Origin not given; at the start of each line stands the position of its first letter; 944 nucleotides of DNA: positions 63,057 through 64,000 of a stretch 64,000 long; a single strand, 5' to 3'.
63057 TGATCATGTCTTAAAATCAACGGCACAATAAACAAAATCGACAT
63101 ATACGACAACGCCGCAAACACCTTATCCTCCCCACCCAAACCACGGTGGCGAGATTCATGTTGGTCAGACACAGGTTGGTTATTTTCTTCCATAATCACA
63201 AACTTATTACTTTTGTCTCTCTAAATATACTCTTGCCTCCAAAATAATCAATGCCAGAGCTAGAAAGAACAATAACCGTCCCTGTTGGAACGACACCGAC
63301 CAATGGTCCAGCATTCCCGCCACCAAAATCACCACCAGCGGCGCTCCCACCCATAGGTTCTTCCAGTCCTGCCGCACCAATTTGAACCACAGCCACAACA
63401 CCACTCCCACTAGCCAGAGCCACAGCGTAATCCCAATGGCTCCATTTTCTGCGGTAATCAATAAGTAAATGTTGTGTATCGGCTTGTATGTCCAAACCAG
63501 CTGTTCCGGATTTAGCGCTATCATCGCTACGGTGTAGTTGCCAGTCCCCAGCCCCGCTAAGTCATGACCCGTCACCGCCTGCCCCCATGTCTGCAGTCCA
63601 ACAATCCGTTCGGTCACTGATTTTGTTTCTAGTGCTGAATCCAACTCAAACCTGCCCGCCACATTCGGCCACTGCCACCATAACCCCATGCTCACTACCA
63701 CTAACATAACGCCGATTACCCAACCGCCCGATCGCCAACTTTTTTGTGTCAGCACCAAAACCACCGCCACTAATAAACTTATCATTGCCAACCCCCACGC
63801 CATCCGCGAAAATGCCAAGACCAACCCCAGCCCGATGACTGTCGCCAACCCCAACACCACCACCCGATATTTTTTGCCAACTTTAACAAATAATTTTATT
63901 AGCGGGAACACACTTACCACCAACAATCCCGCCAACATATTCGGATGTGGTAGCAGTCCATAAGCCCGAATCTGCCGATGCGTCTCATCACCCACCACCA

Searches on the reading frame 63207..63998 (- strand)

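Call 61: search_protein_families(library=pfam, proteins=[window:63207-63998:-], max_evalue=0.01)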
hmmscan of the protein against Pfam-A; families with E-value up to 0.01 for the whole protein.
window:63207-63998:- (263 aa): 1 family
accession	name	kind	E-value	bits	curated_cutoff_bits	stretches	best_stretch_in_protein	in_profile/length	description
PF04932.20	Wzy_C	-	8.1e-09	35.9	31.7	1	54-194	5-149/149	O-Antigen ligase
